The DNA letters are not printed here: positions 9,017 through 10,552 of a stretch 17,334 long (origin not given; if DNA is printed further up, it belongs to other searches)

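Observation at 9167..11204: Tat-exported Gfo/Idh/MocA oxidoreductase and ThuA-like gene are tail-to-tail with stop codons 1 nt apart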

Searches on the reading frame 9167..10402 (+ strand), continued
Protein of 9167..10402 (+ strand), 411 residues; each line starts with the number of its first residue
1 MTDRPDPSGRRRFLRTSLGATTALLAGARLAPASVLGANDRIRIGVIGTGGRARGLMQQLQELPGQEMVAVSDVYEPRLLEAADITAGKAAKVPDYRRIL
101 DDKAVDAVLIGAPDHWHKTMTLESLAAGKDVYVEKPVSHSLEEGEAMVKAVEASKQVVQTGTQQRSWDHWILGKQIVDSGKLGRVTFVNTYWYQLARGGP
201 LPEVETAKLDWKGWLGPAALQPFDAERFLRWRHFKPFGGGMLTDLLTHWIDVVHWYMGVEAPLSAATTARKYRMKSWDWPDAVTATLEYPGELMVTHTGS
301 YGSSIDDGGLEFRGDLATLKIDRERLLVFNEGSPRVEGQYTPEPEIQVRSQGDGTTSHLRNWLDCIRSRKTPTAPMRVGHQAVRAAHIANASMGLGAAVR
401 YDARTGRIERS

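Call 26: find_encoding_contigs(protein=P0156, flank=7000, max_places=2)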
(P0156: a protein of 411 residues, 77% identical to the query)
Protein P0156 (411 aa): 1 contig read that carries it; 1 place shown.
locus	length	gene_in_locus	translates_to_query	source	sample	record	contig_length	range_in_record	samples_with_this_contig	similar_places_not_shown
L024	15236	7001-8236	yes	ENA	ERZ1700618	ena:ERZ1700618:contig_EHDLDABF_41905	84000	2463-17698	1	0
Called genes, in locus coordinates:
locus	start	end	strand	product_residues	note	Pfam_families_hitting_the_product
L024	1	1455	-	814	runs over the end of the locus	PF12704:MacB_PCD, PF02687:FtsX, PF12704:MacB_PCD, PF02687:FtsX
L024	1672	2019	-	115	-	-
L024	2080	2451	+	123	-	PF03551:PadR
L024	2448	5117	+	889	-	PF12704:MacB_PCD, PF02687:FtsX, PF12704:MacB_PCD, PF02687:FtsX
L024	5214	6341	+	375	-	PF02518:HATPase_c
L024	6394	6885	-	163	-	PF06983:3-dmu-9_3-mt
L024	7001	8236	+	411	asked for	PF01408:GFO_IDH_MocA, PF02894:GFO_IDH_MocA_C, PF19051:GFO_IDH_MocA_C2 (weak), PF22725:GFO_IDH_MocA_C3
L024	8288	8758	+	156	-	-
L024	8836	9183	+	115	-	-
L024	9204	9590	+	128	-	-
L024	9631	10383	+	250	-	PF01694:Rhomboid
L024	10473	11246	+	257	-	-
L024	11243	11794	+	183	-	PF05402:PqqD (weak)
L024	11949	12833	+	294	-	PF14907:NTP_transf_5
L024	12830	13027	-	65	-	-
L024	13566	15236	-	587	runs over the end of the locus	PF01839:FG-GAP (faint), PF13517:FG-GAP_3, PF07593:UnbV_ASPIC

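Call 27: find_encoding_contigs(protein=P0188, flank=7000, max_places=2)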
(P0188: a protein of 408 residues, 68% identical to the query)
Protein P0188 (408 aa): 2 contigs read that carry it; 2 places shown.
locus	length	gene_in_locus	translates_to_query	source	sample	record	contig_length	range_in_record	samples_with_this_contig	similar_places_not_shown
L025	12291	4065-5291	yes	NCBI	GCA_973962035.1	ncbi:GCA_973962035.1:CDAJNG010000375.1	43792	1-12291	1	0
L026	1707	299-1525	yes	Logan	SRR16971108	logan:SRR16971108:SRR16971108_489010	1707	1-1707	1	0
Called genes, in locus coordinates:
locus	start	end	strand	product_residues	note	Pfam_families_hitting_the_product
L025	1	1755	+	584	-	?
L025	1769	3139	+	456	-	PF02746:MR_MLE_N, PF13378:MR_MLE_C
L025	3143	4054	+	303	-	PF03737:RraA-like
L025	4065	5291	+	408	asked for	PF01408:GFO_IDH_MocA, PF02894:GFO_IDH_MocA_C, PF19051:GFO_IDH_MocA_C2, PF22725:GFO_IDH_MocA_C3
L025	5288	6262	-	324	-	PF08240:ADH_N, PF00107:ADH_zinc_N, PF13602:ADH_zinc_N_2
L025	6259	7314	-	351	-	PF01636:APH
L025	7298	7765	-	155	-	PF01575:MaoC_dehydratas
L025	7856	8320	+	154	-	PF00111:Fer2 (weak), PF01799:Fer2_2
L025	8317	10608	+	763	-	PF20256:MoCoBD_2, PF02738:MoCoBD_1, PF20256:MoCoBD_2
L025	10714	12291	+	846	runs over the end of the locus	PF12704:MacB_PCD, PF02687:FtsX, PF12704:MacB_PCD, PF02687:FtsX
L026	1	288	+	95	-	?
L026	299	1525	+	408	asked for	PF01408:GFO_IDH_MocA, PF02894:GFO_IDH_MocA_C, PF19051:GFO_IDH_MocA_C2, PF22725:GFO_IDH_MocA_C3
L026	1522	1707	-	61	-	?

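Call 28: find_encoding_contigs(protein=P0224, flank=7000, max_places=2)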
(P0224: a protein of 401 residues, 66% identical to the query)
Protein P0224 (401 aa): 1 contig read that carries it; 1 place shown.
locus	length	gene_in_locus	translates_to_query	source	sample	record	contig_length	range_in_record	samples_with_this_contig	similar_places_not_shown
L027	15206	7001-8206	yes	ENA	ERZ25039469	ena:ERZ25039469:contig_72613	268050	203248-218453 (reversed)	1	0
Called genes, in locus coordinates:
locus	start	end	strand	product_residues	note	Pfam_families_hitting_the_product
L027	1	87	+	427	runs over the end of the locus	PF01979:Amidohydro_1, PF07969:Amidohydro_3, PF03935:SKN1_KRE6_Sbg1 (faint), PF00722:Glyco_hydro_16, PF26113:GH16_XgeA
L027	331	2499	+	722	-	PF01011:PQQ, PF00034:Cytochrom_C (faint), PF13442:Cytochrome_CBB3, PF01011:PQQ, PF13360:PQQ_2 (weak)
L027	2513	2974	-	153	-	PF07228:SpoIIE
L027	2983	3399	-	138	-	PF07228:SpoIIE (weak)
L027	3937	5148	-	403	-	-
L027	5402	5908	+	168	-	PF11026:DUF2721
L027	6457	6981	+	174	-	PF06283:ThuA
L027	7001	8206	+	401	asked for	PF01408:GFO_IDH_MocA, PF22725:GFO_IDH_MocA_C3, PF02894:GFO_IDH_MocA_C, PF19051:GFO_IDH_MocA_C2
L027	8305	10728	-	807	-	PF12704:MacB_PCD, PF02687:FtsX, PF12704:MacB_PCD, PF02687:FtsX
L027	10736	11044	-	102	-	-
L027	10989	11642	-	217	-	PF01433:Peptidase_M1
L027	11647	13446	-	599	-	-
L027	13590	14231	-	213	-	PF11138:DUF2911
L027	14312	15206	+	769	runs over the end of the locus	PF19313:DUF5916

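Call 31: find_related_loci(query=A2, collection=metagenome_contigs, flank=5000)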
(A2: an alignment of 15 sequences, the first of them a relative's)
Query A2 (411 aa) in metagenome_contigs; peptide patterns used: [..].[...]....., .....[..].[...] (x = any residue, [..] = any of these).
600 stretches matched a pattern (row limit reached: there are more); 590 encode a relative of the query (tblastn E <= 1e-3); the best 80 are kept; 80 distinct loci.
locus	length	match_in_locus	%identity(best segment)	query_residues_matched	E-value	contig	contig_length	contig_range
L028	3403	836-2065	76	1-409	0e+0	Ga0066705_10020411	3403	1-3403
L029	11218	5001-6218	76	4-410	0e+0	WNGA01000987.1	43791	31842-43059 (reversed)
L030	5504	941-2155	69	9-411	0e+0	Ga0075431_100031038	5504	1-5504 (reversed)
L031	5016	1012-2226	69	9-411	0e+0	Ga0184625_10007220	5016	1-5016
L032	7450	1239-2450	66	9-411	0e+0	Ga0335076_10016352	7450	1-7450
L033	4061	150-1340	63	8-409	3e-178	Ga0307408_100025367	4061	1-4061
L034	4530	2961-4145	64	15-409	2e-174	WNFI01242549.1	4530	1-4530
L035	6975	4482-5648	63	10-402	6e-167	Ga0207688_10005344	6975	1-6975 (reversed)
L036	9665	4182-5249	63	53-408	8e-156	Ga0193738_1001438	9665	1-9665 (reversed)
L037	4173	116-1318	56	10-409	2e-153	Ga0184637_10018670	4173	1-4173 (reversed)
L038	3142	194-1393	55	10-408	2e-146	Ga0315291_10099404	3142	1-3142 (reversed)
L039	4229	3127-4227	58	1-367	9e-140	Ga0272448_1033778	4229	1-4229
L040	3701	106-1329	52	1-408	5e-138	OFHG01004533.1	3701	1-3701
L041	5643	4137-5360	52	5-409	4e-133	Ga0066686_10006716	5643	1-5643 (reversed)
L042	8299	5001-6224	50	1-408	1e-130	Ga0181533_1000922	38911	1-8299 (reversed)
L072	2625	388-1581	36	6-403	8e-72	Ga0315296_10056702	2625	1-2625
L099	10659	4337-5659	31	8-402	3e-60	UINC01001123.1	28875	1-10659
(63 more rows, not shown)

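Call 38: search_solved_structures(query=window:9167-10402:+, max_evalue=0.00001)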
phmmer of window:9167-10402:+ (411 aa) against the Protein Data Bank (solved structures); distinct sequences matched with E-value up to 0.00001: 50.
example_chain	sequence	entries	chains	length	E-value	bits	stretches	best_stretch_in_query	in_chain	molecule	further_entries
8tdf_A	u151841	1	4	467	6.3e-20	74.3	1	39-254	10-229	Dehydrogenase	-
8tdh_A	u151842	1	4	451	2e-19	72.6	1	41-254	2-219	Predicted dehydrogenases and related proteins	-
7xr9_A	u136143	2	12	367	1.4e-17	66.6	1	41-188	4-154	DgpA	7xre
3cea_A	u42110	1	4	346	5.1e-17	64.7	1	42-192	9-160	Myo-inositol 2-dehydrogenase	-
3ec7_A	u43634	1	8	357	1e-14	57.2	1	42-203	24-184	Putative Dehydrogenase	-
4mie_A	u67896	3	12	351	2.7e-14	55.8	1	42-186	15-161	Inositol 2-dehydrogenase/D-chiro-inositol 3-dehydrogenase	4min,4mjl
4mio_A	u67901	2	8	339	3.2e-14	55.5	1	42-186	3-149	Inositol 2-dehydrogenase/D-chiro-inositol 3-dehydrogenase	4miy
3q2k_A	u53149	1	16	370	1.3e-13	53.6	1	39-193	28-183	oxidoreductase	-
9m3d_B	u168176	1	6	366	2.7e-13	52.5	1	41-191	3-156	DgpA1 from W974-1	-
6a3f_A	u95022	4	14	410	1e-12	50.6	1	75-229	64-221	Putative dehydrogenase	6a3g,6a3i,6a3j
4n54_A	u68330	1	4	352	1.1e-12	50.5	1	41-198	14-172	Inositol dehydrogenase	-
9m37_A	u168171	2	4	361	1.2e-12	50.4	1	42-191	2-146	P581a DgpA2 and isoorientin complex structure | Gfo/Idh/MocA family protein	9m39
4mkx_A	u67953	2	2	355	1.3e-12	50.3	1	41-198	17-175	Inositol dehydrogenase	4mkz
3kux_A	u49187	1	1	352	2.6e-12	49.2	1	39-192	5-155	Putative oxidoreductase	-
4gqa_A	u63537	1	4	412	3.6e-12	48.8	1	41-190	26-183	NAD binding Oxidoreductase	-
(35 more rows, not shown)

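Call 52: search_protein_families(library=pfam, alignment_id=A3, max_evalue=0.00001)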
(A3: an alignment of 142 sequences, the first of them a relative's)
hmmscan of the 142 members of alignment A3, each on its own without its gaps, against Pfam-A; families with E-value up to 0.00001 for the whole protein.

A. member 1, L024:5118-6338:+ (407 aa): 1 family
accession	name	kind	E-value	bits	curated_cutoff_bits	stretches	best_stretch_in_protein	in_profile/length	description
PF02518.31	HATPase_c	-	1.4e-19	71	26.4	1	284-389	4-109/111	Histidine kinase-, DNA gyrase B-, and HSP90-like ATPase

B. families by the number of members that match (of 142 scanned): 135 families (the first 25 are shown)
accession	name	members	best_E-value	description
PF01261.30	AP_endonuc_2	10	2.5e-30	Xylose isomerase-like TIM barrel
PF06283.17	ThuA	4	1.4e-55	Trehalose utilisation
PF00248.27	Aldo_ket_red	3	5.4e-50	Aldo/keto reductase family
PF01408.29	GFO_IDH_MocA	3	3.9e-17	Oxidoreductase family, NAD-binding Rossmann fold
PF07719.23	TPR_2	3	1.9e-13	Tetratricopeptide repeat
PF00515.34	TPR_1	3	1.8e-08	Tetratricopeptide repeat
PF07971.18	Glyco_hydro_92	2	5.3e-135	Glycosyl hydrolase family 92 catalytic domain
PF00920.27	ILVD_EDD_N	2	4.8e-81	Dihydroxy-acid/6-phosphogluconate dehydratase N-terminal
PF17389.8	Bac_rhamnosid6H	2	1.1e-79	Bacterial alpha-L-rhamnosidase 6 hairpin glycosidase domain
PF24877.1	ILV_EDD_C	2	1.6e-63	Dihydroxy-acid/6-phosphogluconate dehydratase C-terminal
PF00144.29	Beta-lactamase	2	2.1e-60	Beta-lactamase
PF13561.12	adh_short_C2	2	2.5e-56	Enoyl-(Acyl carrier protein) reductase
PF00106.31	adh_short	2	2.6e-53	short chain dehydrogenase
PF06439.18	3keto-disac_hyd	2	7.5e-46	3-keto-disaccharide hydrolase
PF19051.5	GFO_IDH_MocA_C2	2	4e-31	Oxidoreductase family, C-terminal alpha/beta domain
PF22725.1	GFO_IDH_MocA_C3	2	1.1e-25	GFO/IDH/MocA C-terminal domain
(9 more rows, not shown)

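Call 81: search_solved_structures(query=A2, max_evalue=1e-10, show_alignments=2)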
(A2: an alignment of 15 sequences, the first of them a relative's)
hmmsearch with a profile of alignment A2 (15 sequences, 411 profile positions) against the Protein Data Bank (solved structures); distinct sequences matched with E-value up to 1e-10: 49.
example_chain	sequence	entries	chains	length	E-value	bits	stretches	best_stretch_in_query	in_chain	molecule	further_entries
8tdf_A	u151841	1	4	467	6.5e-28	100.6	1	39-262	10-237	Dehydrogenase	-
8tdh_A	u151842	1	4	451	1.9e-27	99.1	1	41-262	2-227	Predicted dehydrogenases and related proteins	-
3cea_A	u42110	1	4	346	1.1e-25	93.3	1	42-192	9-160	Myo-inositol 2-dehydrogenase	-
7xr9_A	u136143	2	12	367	2.7e-25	92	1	41-191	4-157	DgpA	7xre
3ec7_A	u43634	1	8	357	3.7e-23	84.9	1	42-197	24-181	Putative Dehydrogenase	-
9m37_A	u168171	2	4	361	2.5e-20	75.6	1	43-193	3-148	P581a DgpA2 and isoorientin complex structure | Gfo/Idh/MocA family protein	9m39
4n54_A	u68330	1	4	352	3e-19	72.1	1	39-192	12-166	Inositol dehydrogenase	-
4mkx_A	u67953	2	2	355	3.6e-19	71.8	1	39-192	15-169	Inositol dehydrogenase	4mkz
9m3d_B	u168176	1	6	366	7.1e-19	70.8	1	40-196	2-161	DgpA1 from W974-1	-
3q2k_A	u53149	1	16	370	3.7e-18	68.5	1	39-193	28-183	oxidoreductase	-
1zh8_A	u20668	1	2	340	6.7e-17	64.3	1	41-188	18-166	oxidoreductase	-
4mie_A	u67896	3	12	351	8.8e-17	63.9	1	42-188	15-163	Inositol 2-dehydrogenase/D-chiro-inositol 3-dehydrogenase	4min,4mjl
4mio_A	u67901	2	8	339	8.9e-17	63.9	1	42-188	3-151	Inositol 2-dehydrogenase/D-chiro-inositol 3-dehydrogenase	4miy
3mz0_A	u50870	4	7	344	1.1e-16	63.7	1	42-190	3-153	Inositol 2-dehydrogenase/D-chiro-inositol 3-dehydrogenase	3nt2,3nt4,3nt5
3q2i_A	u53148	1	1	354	1.2e-16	63.5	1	40-193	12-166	dehydrogenase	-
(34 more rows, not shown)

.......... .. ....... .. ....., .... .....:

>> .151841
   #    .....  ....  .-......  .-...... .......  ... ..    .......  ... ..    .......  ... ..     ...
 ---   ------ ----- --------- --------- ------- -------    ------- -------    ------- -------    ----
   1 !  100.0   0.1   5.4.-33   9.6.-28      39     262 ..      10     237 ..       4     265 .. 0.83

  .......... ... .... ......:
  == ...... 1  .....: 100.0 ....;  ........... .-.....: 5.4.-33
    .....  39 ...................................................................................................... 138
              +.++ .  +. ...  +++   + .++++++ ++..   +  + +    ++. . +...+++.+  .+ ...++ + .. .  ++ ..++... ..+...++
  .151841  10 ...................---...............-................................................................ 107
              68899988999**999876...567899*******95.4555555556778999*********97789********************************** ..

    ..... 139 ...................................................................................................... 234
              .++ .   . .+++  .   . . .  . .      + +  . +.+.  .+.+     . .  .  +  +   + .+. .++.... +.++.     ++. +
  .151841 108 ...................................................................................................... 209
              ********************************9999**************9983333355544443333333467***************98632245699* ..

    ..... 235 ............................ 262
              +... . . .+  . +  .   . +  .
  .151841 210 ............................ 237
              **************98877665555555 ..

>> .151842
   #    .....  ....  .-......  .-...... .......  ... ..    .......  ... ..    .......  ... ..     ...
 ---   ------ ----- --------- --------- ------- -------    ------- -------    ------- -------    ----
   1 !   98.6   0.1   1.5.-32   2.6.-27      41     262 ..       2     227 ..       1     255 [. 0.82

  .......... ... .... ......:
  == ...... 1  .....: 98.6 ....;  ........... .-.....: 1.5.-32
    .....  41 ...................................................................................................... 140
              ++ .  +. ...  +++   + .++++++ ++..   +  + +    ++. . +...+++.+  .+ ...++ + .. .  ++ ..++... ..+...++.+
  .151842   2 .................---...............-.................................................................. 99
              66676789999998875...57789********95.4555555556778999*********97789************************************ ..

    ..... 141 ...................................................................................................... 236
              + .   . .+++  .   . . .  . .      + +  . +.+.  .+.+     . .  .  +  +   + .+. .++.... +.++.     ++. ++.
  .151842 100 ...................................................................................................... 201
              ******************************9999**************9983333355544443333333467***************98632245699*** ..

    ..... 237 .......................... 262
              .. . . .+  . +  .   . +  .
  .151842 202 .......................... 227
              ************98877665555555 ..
